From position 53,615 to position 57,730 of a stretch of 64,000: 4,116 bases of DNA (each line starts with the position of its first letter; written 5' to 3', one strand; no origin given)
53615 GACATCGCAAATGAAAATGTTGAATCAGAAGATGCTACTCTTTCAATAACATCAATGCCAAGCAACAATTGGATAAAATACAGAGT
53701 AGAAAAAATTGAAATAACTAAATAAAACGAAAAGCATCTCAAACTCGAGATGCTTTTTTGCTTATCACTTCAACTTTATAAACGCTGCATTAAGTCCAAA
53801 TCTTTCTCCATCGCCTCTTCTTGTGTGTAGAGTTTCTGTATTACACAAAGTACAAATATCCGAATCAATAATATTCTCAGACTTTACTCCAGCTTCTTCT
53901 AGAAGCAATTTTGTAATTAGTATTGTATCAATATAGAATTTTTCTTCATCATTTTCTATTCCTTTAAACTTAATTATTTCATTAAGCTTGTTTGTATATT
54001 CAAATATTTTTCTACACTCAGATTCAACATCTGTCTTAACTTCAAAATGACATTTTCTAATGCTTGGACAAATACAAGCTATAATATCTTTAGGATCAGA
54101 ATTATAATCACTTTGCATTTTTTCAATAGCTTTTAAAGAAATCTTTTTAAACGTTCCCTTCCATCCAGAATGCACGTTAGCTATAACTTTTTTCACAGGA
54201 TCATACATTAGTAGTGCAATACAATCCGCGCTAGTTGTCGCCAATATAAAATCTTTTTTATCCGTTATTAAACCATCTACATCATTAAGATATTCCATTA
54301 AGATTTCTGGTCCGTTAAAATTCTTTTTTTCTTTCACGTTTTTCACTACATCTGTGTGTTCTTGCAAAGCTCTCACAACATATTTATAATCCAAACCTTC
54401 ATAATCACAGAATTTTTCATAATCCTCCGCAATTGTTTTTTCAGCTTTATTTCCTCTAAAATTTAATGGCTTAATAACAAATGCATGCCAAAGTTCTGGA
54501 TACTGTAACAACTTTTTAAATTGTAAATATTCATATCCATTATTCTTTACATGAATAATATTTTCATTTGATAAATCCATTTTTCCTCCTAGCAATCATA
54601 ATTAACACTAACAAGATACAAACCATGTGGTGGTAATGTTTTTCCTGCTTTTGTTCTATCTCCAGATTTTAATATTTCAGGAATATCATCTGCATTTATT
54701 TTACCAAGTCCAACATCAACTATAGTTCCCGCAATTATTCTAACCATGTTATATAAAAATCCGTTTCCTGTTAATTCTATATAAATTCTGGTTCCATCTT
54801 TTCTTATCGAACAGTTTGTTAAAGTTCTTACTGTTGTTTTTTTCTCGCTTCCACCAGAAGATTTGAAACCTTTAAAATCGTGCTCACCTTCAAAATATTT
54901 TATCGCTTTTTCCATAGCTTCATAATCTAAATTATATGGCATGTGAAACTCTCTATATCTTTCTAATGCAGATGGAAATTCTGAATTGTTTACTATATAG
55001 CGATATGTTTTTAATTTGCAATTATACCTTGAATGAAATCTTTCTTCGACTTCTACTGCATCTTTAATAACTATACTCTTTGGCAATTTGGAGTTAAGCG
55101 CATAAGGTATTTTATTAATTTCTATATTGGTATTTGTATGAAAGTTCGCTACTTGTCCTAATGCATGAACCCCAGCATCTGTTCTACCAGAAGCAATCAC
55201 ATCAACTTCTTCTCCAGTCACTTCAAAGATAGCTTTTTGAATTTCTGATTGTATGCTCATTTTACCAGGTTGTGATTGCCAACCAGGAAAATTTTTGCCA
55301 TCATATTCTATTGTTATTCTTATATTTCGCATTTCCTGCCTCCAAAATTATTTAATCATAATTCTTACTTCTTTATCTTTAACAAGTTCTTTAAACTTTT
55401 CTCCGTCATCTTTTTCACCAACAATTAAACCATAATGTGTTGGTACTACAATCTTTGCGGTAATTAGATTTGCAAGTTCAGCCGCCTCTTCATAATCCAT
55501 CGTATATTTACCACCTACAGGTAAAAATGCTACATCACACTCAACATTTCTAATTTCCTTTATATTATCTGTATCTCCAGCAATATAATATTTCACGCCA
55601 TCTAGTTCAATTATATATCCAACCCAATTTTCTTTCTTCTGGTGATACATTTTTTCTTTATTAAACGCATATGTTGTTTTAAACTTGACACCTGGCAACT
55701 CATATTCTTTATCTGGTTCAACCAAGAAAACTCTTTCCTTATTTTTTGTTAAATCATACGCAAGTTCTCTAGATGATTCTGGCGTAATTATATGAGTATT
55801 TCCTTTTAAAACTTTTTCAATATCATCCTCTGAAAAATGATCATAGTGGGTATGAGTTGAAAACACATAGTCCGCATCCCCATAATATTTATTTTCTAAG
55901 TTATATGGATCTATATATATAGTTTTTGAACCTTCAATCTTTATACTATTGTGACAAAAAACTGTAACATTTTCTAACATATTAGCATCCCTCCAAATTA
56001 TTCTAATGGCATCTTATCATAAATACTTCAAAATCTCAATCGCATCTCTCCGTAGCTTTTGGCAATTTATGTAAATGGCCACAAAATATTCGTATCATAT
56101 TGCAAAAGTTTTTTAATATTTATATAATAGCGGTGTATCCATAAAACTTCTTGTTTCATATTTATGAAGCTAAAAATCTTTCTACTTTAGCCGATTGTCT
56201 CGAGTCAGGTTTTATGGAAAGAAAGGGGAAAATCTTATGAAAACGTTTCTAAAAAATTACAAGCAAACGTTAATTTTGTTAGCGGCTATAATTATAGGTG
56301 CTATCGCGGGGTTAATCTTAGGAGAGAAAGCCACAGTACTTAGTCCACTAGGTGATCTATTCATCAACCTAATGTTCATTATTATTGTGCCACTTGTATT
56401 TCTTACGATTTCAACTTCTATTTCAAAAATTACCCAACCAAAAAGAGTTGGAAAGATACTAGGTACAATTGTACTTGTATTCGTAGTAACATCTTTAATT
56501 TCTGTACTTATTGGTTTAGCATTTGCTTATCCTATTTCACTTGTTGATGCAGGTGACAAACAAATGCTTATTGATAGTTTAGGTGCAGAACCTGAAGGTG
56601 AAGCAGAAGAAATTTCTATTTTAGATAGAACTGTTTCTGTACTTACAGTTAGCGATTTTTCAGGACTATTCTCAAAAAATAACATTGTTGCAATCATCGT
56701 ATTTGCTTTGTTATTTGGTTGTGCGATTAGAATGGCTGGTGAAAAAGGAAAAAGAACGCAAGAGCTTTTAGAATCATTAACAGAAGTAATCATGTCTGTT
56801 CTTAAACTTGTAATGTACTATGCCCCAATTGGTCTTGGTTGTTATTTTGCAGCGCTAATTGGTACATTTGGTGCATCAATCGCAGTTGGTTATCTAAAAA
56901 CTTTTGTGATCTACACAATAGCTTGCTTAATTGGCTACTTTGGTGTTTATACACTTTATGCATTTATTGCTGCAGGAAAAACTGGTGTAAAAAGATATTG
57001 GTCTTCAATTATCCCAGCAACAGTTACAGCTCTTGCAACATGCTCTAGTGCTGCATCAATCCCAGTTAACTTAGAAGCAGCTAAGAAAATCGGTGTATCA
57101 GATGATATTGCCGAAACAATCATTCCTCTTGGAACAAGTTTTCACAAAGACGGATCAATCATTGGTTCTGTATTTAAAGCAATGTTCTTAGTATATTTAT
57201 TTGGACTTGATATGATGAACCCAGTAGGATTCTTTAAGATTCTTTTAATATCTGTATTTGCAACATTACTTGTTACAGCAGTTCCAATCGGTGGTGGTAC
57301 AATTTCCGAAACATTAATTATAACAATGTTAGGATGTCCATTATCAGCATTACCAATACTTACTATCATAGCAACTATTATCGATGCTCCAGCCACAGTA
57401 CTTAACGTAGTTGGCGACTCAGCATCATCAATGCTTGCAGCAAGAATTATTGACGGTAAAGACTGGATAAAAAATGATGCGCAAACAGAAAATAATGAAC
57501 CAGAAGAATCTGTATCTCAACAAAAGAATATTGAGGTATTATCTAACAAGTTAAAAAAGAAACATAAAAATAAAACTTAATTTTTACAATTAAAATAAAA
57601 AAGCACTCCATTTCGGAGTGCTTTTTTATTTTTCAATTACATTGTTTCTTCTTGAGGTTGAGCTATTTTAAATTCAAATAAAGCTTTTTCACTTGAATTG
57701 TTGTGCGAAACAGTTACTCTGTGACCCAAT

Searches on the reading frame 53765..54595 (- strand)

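Call 59: search_protein_families(library=pfam, proteins=[window:53765-54595:-], max_evalue=0.001)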
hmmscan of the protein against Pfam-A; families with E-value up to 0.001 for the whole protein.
window:53765-54595:- (276 aa): 1 family
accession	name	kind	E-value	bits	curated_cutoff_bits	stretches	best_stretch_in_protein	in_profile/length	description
PF02578.20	Cu-oxidase_4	-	1.4e-50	172.4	22.9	1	49-273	22-237/238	Multi-copper polyphenol oxidoreductase laccase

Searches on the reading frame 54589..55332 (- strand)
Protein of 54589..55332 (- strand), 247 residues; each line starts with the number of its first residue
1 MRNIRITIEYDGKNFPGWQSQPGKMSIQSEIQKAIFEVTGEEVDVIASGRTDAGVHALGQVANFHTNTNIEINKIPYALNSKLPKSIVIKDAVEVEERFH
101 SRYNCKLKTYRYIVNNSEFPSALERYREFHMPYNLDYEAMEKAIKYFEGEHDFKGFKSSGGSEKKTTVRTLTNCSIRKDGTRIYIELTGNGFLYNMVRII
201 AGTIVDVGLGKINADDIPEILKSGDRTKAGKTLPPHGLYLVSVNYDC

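Call 59: search_protein_families(library=pfam, proteins=[window:54589-55332:-], max_evalue=0.001)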
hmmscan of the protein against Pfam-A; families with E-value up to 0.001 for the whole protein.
window:54589-55332:- (247 aa): 1 family
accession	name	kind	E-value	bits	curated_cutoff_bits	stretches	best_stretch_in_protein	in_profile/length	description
PF01416.25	PseudoU_synth_1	-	1.7e-49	167.3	23.3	2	143-246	1-108/108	tRNA pseudouridine synthase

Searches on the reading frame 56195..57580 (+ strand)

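Call 59: search_protein_families(library=pfam, proteins=[window:56195-57580:+], max_evalue=0.001)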
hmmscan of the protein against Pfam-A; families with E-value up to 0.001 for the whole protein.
window:56195-57580:+ (461 aa): 1 family
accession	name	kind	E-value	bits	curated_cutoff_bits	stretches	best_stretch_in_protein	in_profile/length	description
PF00375.23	SDF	-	1.7e-87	294.4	27.9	1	28-417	5-386/387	Sodium:dicarboxylate symporter family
